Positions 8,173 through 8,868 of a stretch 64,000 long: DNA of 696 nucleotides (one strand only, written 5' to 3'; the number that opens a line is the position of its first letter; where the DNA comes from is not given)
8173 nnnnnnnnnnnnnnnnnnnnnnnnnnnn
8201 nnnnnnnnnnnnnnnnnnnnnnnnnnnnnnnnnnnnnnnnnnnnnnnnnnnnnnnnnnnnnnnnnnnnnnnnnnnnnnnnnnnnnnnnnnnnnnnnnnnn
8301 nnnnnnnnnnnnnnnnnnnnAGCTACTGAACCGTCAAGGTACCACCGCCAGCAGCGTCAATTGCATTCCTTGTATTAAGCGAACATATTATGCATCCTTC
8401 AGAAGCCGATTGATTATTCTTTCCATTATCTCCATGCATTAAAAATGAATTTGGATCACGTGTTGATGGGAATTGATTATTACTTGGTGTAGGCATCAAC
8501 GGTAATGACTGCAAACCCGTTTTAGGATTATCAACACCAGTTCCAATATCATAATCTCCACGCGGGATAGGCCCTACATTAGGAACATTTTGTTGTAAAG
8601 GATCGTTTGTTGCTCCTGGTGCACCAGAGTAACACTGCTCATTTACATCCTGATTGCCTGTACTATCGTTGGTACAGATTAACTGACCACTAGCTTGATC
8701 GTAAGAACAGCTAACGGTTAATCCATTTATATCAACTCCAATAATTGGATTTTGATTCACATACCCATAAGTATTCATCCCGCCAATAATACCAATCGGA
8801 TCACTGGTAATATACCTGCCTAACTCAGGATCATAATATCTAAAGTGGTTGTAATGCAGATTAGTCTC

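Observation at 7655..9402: Orphan Rhs toxin module with an L,D-transpeptidase (YkuD)-like C-terminal domain and a cognate periplasmic lipoprotein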

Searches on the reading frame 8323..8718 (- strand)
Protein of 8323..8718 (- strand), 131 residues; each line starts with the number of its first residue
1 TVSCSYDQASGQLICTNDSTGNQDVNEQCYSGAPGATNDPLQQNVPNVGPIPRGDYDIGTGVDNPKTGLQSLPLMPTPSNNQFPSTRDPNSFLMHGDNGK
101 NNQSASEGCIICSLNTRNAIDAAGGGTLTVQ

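Call 9: find_homologous_proteins(query=window:8326-8718:-, max_evalue=0.001)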
Query seq(131 aa) (131 aa): 11 proteins with E <= 0.001 among 17 candidates.
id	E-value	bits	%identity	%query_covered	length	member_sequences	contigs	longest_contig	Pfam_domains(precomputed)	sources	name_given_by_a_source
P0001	3.6e-56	207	76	100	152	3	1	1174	PF10908.14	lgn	-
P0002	7.0e-54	200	73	99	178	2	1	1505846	PF10908.14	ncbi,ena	-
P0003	5.1e-53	197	72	99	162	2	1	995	PF10908.14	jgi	jgi:uncharacterized protein RhaS with RHS repeats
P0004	7.4e-28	115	52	100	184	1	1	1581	PF10908.14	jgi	jgi:RHS repeat-associated protein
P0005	1.7e-16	79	43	97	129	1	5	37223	PF10908.14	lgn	-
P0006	6.1e-14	70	39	95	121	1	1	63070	PF10908.14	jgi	jgi:hypothetical protein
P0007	8.6e-13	67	38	98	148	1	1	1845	PF10908.14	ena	-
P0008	2.3e-11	62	41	95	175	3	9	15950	PF10908.14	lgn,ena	-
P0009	8.1e-11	60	37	85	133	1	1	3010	PF10908.14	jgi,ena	-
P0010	7.6e-7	47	42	66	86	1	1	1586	PF10908.14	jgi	jgi:hypothetical protein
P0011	3.5e-6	45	35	77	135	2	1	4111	PF10908.14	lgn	-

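Call 17: find_encoding_contigs(protein=P0002, flank=10000, max_places=4)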
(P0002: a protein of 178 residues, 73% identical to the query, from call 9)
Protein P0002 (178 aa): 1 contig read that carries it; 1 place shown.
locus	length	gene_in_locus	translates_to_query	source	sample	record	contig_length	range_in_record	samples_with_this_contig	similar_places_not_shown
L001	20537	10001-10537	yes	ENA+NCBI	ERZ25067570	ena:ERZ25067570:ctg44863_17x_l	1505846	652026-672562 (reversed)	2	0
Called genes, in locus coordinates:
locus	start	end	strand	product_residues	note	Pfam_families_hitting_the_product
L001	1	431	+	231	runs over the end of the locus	PF03734:YkuD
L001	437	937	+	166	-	-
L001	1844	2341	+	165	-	-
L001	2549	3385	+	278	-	PF25023:TEN_YD-shell, PF03527:RHS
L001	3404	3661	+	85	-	-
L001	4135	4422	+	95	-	-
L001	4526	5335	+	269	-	PF25023:TEN_YD-shell, PF03527:RHS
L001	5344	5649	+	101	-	PF14119:DUF4288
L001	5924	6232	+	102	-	PF01527:HTH_Tnp_1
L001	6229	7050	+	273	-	PF13276:HTH_21, PF00665:rve, PF24764:rva_4, PF13683:rve_3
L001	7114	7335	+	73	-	PF14119:DUF4288 (weak)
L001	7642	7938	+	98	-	-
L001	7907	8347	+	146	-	PF01797:Y1_Tnp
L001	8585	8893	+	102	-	PF03527:RHS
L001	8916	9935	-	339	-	PF13518:HTH_28, PF13551:HTH_29, PF13565:HTH_32, PF13592:HTH_33, PF13358:DDE_3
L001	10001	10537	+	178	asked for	PF10908:Tlde1_dom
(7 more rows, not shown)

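Call 19: find_encoding_contigs(protein=P0004, flank=10000, max_places=4)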
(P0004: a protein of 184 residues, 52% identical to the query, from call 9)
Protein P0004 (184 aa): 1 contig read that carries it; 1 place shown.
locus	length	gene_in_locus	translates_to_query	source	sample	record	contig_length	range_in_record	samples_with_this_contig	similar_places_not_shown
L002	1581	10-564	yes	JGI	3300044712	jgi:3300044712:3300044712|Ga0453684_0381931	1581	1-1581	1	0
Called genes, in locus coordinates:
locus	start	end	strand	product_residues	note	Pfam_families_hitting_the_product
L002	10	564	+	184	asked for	PF10908:Tlde1_dom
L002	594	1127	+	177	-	-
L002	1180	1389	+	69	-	-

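Call 20: find_encoding_contigs(protein=P0001, flank=10000, max_places=4)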
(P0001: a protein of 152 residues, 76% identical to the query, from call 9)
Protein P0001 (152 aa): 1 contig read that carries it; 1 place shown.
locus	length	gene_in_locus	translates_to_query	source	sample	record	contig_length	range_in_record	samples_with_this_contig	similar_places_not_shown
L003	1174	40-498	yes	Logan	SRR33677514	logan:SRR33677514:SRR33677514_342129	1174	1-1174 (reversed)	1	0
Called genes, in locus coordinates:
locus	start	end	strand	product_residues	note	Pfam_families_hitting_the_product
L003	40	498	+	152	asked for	PF10908:Tlde1_dom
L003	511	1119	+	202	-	-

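Call 22: find_encoding_contigs(protein=P0005, flank=6000, max_places=3)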
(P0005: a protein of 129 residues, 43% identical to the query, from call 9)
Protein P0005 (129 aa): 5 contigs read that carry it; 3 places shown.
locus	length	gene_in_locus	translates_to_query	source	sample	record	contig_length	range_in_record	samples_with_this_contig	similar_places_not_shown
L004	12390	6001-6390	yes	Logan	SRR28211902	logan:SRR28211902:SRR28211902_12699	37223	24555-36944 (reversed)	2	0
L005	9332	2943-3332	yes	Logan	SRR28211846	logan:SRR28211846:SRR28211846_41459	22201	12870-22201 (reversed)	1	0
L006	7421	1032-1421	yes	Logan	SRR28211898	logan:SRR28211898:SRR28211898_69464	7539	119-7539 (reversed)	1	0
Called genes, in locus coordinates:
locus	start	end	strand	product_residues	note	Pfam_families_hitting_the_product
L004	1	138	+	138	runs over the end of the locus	?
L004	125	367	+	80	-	-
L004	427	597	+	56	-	PF25703:AcrF31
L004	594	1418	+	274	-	PF03837:RecT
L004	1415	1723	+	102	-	-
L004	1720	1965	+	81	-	-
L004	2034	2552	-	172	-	-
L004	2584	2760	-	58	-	-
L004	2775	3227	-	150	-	-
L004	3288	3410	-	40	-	-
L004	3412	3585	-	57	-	-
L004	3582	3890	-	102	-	-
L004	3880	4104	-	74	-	-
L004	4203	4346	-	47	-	-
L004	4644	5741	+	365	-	-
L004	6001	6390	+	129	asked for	PF10908:Tlde1_dom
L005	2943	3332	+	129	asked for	PF10908:Tlde1_dom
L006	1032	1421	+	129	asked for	PF10908:Tlde1_dom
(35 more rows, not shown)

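Call 23: find_encoding_contigs(protein=P0006, flank=6000, max_places=3)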
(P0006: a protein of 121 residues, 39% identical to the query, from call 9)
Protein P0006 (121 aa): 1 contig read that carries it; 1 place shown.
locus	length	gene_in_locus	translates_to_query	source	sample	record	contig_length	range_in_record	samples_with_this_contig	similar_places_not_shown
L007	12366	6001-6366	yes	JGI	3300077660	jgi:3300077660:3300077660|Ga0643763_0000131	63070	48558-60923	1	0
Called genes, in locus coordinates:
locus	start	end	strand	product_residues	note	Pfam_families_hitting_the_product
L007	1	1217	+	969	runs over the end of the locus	PF21722:Gly_rich_2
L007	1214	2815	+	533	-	-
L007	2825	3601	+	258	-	-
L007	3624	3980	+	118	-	-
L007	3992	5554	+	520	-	-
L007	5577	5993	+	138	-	-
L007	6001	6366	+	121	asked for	PF10908:Tlde1_dom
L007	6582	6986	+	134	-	-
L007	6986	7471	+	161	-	-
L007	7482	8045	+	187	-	-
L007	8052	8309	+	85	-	-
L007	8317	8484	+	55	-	-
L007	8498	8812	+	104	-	-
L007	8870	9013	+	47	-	-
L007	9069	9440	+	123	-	-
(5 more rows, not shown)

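Call 36: predict_structure(alignment_id=A2)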
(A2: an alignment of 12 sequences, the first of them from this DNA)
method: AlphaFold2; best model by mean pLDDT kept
length: 131 residues; sequences in the alignment: 12
mean_pLDDT: 80.8   pTM: 0.77
mean pLDDT of the five models: 80.8, 80.6, 77.4, 77.2, 76.4
residues with pLDDT >= 90: 63; 70-90: 33; 50-70: 25; < 50: 10
segments of 3 or more residues with pLDDT < 50: 33-39, 101-103
pLDDT, mean of each block of 10 residues (from residue 1): 93 94 92 51 57 92 84 90 67 78 63 93 94 91
secondary structure, 60 per line:
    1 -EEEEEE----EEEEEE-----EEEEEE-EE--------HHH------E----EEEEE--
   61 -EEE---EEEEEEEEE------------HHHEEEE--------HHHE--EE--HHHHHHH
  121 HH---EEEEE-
elements in order: E2-7 E12-17 E23-28 E54-58 E62-64 E68-76 E92-95 H114-122 E126-130

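Call 40: fold_search(model_id=the predicted structure, library=pdb)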
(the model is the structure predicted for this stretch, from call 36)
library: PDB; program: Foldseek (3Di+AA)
matches with E <= 10: 262; with E <= 0.001: 4
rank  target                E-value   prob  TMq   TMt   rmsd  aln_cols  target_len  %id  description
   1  4z7a                  1.5e-04  1.00  0.59  0.24   4.6       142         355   13  Structural and biochemical characterization of a non-functionally redundant M. tuberculosis (3,3) L,D-Transpeptidase, Ld (released 2015-09-02)
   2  7o21_A                1.6e-04  1.00  0.61  0.33   4.3       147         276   13  Structure of Bdellovibrio bacteriovorus Bd1075 (released 2021-04-21)
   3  4xxt                  3.0e-04  1.00  0.58  0.36   4.3       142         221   13  Crystal structure of Fused Zn-dependent amidase/peptidase/peptodoglycan-binding domain-containing protein from Clostridi (released 2015-02-18)
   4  3vyn_B                6.2e-04  1.00  0.53  0.22   6.4       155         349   12  Crystal structure of Mycobacterium tuberculosis L,D-transpeptidase LdtMt2 N55 truncation mutant (resideus 55-408) (released 2013-06-19)
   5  5d7h_B                1.1e-03  1.00  0.52  0.21   6.9       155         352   13  X-RAY CRYSTAL STRUCTURE OF L,D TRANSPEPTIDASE 2 FROM MYCOBACTERIUM TUBERCULOSIS (released 2016-09-28)
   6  6d5a                  1.2e-03  1.00  0.54  0.23   4.8       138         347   14  Crystal structure of L,D-transpeptidase 5 from Mycobacterium tuberculosis in apo form (released 2019-02-27)
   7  4xvo_A                1.3e-03  1.00  0.54  0.34   5.8       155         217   16  L,D-transpeptidase from Mycobacterium smegmatis (released 2015-02-11)
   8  3vyo_A                1.7e-03  1.00  0.54  0.29   6.1       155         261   14  Crystal structure of Mycobacterium tuberculosis L,D-transpeptidase LdtMt2 N140 truncation mutant (resideus 140-408) (released 2013-06-19)
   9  3u1p_A                1.7e-03  1.00  0.54  0.28   6.2       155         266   14  Crystal Structure of M. tuberculosis LD-transpeptidase type 2 with Modified Catalytic Cysteine (C354) (released 2012-12-05)
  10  4a1i_A                1.8e-03  1.00  0.54  0.44   4.6       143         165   17  ykud from B.subtilis (released 2012-09-26)
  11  5du7_A                1.8e-03  1.00  0.54  0.22   6.2       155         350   14  Crystal structure of ldtMt2 at 1.79 Angstrom resolution (released 2016-09-28)
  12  5uwv_A                1.9e-03  1.00  0.51  0.23   6.1       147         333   16  Crystal structure of Mycobacterium abscessus L,D-transpeptidase 2 (released 2017-08-16)
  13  5d7h_A                1.9e-03  1.00  0.53  0.22   6.2       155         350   14  X-RAY CRYSTAL STRUCTURE OF L,D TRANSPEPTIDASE 2 FROM MYCOBACTERIUM TUBERCULOSIS (released 2016-09-28)
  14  6iyw_A                2.2e-03  1.00  0.54  0.29   6.2       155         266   14  Crystal sturucture of L,D-transpeptidase LdtMt2 from Mycobacterium tuberculosis in complex with Imipenem adduct (released 2019-02-27)
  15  5lbg_A                2.3e-03  1.00  0.54  0.29   6.2       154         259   14  Crystal structure of the Mycobacterium tuberculosis L,D-transpeptidase-2 (LdtMt2) BC-module with faropenem-derived add (released 2017-01-18)
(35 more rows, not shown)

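Call 42: search_solved_structures(query=A2, max_evalue=10, show_alignments=3)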
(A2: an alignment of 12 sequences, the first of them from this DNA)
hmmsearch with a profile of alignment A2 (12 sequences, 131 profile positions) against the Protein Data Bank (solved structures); distinct sequences matched with E-value up to 10: 3.
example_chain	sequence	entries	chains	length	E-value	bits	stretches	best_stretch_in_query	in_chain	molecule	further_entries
4lpq_A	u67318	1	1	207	0.77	12.8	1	86-122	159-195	ErfK/YbiS/YcfS/YnhG family protein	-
3hum_A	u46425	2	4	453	1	12.4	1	6-69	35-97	Penicillin-binding protein 4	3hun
8da2_A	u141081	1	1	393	1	12.4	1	55-114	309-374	L,D-transpeptidase family protein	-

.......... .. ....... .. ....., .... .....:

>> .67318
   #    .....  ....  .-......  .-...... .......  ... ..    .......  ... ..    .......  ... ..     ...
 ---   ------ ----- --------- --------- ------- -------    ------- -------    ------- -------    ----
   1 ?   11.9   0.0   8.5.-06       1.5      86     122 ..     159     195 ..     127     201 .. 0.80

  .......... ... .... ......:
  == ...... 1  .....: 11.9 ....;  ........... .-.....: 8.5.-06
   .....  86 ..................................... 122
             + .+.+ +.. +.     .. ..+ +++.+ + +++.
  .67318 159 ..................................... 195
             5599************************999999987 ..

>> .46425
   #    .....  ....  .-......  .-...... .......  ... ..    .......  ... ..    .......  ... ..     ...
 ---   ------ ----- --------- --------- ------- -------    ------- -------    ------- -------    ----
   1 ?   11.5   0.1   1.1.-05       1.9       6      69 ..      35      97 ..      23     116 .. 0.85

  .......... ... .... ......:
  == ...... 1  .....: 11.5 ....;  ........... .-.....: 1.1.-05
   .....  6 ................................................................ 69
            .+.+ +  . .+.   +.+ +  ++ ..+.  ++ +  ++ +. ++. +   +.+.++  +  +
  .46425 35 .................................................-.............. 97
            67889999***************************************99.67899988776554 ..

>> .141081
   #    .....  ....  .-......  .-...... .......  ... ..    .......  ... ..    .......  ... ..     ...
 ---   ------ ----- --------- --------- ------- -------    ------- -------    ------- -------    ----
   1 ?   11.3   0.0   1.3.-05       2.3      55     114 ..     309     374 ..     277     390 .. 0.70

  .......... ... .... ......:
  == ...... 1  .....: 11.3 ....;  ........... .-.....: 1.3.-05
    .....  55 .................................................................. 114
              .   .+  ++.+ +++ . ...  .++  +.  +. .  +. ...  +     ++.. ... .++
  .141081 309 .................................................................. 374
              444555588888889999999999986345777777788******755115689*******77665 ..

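Call 62: search_protein_representatives(alignment_id=A2)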
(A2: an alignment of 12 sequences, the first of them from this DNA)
Query: 12 sequences, 131 profile positions. Proteins with E-value up to 0.001 (for the whole library): 3622; up to 1e-10: 2174; up to 1e-30: 365. The best 150 are listed.
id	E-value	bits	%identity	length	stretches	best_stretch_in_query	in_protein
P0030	2.6e-63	227.9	-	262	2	11-130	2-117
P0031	1.2e-59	216.1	-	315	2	10-130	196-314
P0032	6.0e-51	187.9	-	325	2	8-130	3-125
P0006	2.9e-48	179.2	-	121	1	11-131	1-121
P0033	2.4e-47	176.2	-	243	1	5-130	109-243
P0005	4.4e-47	175.4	-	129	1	11-130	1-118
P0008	1.4e-45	170.6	-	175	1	5-130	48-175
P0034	1.7e-44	167.1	-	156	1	10-131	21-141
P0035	2.0e-44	166.8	-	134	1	9-131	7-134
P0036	2.1e-44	166.7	-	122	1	11-130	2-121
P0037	7.6e-44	164.9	-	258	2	11-130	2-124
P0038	5.4e-43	162.2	-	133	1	11-130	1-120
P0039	1.5e-42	160.7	-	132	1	11-130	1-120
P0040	3.2e-42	159.7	-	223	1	5-130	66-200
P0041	3.6e-42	159.5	-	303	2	10-130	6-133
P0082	1.6e-37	144.5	-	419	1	5-130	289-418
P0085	3.2e-37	143.5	-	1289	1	6-131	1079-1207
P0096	1.3e-36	141.6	-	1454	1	9-131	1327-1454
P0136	3.2e-35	137.1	-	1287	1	8-129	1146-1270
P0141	4.6e-35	136.5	-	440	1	12-131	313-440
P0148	7.4e-35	135.9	-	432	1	10-130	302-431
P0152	8.8e-35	135.6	-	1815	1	10-130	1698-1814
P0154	9.1e-35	135.6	-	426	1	11-131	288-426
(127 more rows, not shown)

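Call 72: search_dna_similar(query=window:8326-8718:-, collection=phages, mode=protein, max_evalue=0.001, max_rows=15)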
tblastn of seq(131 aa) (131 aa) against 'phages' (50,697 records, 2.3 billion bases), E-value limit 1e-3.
Records with a match: 58; places in all: 58; records where one place covers at least 80% of the query: 54.
Best place of each record, by identity: <60% 58.
By first word of the organism name: Erwinia 48; Dickeya 8; Citromicrobium 1; Yersinia 1.
By host as written in the record: Erwinia amylovora 43; Dickeya solani MK10 6; Erwinia amylovora strain phiEa100 ATCC 29780 2; Erwinia amylovora 1/79 2; Dickeya solani 2; Citromicrobium sp. RCC1878 1; Erwinia amylovora Ea102 1; Yersinia enterocolitica serotype O:9 1.
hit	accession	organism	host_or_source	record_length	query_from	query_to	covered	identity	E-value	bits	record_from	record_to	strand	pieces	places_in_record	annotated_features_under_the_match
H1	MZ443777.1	Erwinia phage pEa_SNUABM_17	Erwinia amylovora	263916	2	130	98%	34.1%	9e-12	66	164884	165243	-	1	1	hypothetical protein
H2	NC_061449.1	Erwinia phage pEa_SNUABM_17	Erwinia amylovora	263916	2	130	98%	34.1%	9e-12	66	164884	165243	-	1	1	hypothetical protein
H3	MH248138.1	Erwinia phage vB_EamM_Alexandra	Erwinia amylovora strain phiEa100 ATCC ...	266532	4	130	97%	33.9%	5e-11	64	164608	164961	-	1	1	hypothetical protein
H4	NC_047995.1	Erwinia phage vB_EamM_Alexandra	Erwinia amylovora strain phiEa100 ATCC ...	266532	4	130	97%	33.9%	5e-11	64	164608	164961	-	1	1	hypothetical protein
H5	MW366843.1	Erwinia phage pEa_SNUABM_5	Erwinia amylovora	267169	6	120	88%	36.5%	5e-8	56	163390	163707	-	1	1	DUF2278 domain containing protein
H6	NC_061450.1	Erwinia phage pEa_SNUABM_5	Erwinia amylovora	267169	6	120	88%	36.5%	5e-8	56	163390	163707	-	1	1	DUF2278 domain containing protein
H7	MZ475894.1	Erwinia phage pEa_SNUABM_46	Erwinia amylovora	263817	4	130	97%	33.1%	2e-11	66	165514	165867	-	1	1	hypothetical protein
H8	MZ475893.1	Erwinia phage pEa_SNUABM_45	Erwinia amylovora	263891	4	130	97%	33.1%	2e-11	66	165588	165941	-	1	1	hypothetical protein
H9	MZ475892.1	Erwinia phage pEa_SNUABM_34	Erwinia amylovora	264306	4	130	97%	33.1%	2e-11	66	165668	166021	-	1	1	hypothetical protein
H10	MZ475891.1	Erwinia phage pEa_SNUABM_13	Erwinia amylovora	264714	4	130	97%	33.1%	2e-11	66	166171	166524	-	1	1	hypothetical protein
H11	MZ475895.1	Erwinia phage pEa_SNUABM_14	Erwinia amylovora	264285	2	130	98%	32.6%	3e-11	65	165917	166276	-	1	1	hypothetical protein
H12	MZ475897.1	Erwinia phage pEa_SNUABM_21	Erwinia amylovora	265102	2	130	98%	32.6%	3e-11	65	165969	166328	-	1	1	hypothetical protein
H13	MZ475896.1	Erwinia phage pEa_SNUABM_7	Erwinia amylovora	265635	2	130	98%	32.6%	3e-11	65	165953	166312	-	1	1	hypothetical protein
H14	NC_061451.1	Erwinia phage pEa_SNUABM_7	Erwinia amylovora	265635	2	130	98%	32.6%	3e-11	65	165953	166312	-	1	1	hypothetical protein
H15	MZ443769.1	Erwinia phage pEp_SNUABM_52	Erwinia amylovora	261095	2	130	98%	32.6%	2e-8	57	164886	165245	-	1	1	hypothetical protein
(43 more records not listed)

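Call 73: search_dna_similar(query=window:8326-8718:-, collection=plasmids, mode=protein, max_evalue=0.001, max_rows=15)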
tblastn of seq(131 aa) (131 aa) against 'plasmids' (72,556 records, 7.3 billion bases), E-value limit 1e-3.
Records with a match: 27; places in all: 31; records where one place covers at least 80% of the query: 23.
Best place of each record, by identity: <60% 27.
By first word of the organism name: Pantoea 20; Burkholderia 2; Cronobacter 1; Caballeronia 1; Enterobacter 1; Escherichia 1; Paraburkholderia 1.
By predicted mobility (MOB-suite, as given by PLSDB): non-mobilizable 27.
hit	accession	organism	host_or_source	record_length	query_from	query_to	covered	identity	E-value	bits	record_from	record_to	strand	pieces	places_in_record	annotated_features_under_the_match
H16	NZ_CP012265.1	Cronobacter condimenti 1330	spiced meat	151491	2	130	98%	36.4%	2e-14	76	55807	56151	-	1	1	tlde1 domain-containing protein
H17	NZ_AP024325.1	Caballeronia sp. NK8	-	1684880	4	131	98%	35.9%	1e-11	67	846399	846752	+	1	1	none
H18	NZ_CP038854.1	Pantoea vagans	eucalyptus,bacteria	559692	14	131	90%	37.3%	8e-14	74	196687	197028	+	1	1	tlde1 domain-containing protein | hypothetical protein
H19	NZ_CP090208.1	Pantoea agglomerans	pure culture,Braised chicken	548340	6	130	95%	34.9%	3e-6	52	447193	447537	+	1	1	tlde1 domain-containing protein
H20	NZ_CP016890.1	Pantoea agglomerans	single cell,lettuce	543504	14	131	90%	36.4%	2e-10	64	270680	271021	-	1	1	tlde1 domain-containing protein | hypothetical protein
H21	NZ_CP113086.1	Pantoea agglomerans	Red Topaz apple blossom from from ...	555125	14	131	90%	36.4%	2e-10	64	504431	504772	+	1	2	tlde1 domain-containing protein | hypothetical protein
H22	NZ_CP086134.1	Pantoea agglomerans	Humulus lupulus,fresh green hop cones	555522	14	131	90%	36.4%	2e-10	64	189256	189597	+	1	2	tlde1 domain-containing protein | hypothetical protein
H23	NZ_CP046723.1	Pantoea agglomerans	pure culture,cherry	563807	14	131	90%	36.4%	2e-10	64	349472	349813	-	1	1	tlde1 domain-containing protein | hypothetical protein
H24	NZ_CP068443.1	Pantoea agglomerans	Fungi,tissue sample,perithecium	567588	14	131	90%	36.4%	2e-10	64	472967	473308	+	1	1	tlde1 domain-containing protein | hypothetical protein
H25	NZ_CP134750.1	Pantoea agglomerans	cell culture,bulb ...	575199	14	131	90%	36.4%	2e-10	64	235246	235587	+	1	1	tlde1 domain-containing protein | hypothetical protein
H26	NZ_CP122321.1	Pantoea agglomerans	Gypsophila paniculata,whole organism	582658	14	131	90%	36.4%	2e-10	64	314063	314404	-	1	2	tlde1 domain-containing protein | hypothetical protein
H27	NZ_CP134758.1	Pantoea agglomerans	Allium cepa,cell culture,bulb ...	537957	14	131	90%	35.6%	1e-9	62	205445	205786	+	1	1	tlde1 domain-containing protein | hypothetical protein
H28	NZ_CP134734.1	Pantoea agglomerans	cell culture,Water from main ditch ...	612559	14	131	90%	35.6%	2e-9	61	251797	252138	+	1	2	tlde1 domain-containing protein | hypothetical protein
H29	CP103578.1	Enterobacter hormaechei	Homo sapiens,blood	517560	6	125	92%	34.7%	4e-6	51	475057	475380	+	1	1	DUF2778 domain-containing protein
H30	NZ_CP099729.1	Pantoea agglomerans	cell culture,Rotten Potato Tubers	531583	6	130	95%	32.5%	4e-6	52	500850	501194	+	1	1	DUF2778 domain-containing protein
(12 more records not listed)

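Call 74: get_annotated_region(hit=H18, flank=6000)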
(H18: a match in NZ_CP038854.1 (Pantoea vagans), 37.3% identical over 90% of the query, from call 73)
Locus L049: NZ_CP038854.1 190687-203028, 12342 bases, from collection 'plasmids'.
description: Pantoea vagans strain LMG 24199 plasmid pVag1, complete sequence
organism: Pantoea vagans (NCBI taxid 470934)
taxonomy: Bacteria; Pseudomonadota; Gammaproteobacteria; Enterobacterales; Erwiniaceae; Pantoea; Pantoea vagans
host: -; source: eucalyptus,bacteria; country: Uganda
typing (MOB-suite, as given by PLSDB): non-mobilizable; replicon rep_cluster_1232
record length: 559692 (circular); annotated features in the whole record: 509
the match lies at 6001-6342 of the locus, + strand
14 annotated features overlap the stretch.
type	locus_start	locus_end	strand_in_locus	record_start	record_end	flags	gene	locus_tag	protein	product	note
CDS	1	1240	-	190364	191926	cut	-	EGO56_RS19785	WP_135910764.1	aspartate aminotransferase family protein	-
CDS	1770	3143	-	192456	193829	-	-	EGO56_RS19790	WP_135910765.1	PTS ascorbate transporter subunit IIC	GO:0009401 - phosphoenolpyruvate-dependent sugar phosphotransferase system [Evidence IEA]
CDS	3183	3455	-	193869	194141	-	-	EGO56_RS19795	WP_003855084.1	PTS sugar transporter subunit IIB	GO:0008643 - carbohydrate transport [Evidence IEA]; GO:0009401 - phosphoenolpyruvate-dependent sugar phosphotransferase ...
CDS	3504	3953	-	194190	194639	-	-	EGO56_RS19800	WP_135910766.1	PTS sugar transporter subunit IIA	GO:0008643 - carbohydrate transport [Evidence IEA]; GO:0009401 - phosphoenolpyruvate-dependent sugar phosphotransferase ...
CDS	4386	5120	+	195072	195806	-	-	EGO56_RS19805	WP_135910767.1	GntR family transcriptional regulator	-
CDS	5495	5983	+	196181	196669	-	tssD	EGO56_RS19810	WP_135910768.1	type VI secretion system tube protein TssD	-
CDS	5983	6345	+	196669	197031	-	-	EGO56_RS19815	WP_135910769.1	tlde1 domain-containing protein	-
CDS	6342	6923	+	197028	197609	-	-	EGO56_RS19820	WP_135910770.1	hypothetical protein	-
CDS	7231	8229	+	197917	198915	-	-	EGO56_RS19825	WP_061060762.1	MsnO8 family LLM class oxidoreductase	GO:0008150 - biological_process [Evidence IEA]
CDS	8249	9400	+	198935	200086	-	-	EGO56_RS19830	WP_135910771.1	amidohydrolase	-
CDS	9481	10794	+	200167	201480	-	-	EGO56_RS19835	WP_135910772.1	LLM class flavin-dependent oxidoreductase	-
CDS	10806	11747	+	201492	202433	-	-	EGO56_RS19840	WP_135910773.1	ABC transporter substrate-binding protein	-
CDS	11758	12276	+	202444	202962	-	-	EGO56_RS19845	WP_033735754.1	GNAT family N-acetyltransferase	-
CDS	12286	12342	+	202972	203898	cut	-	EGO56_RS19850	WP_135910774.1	amino acid ABC transporter permease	GO:0006865 - amino acid transport [Evidence IEA]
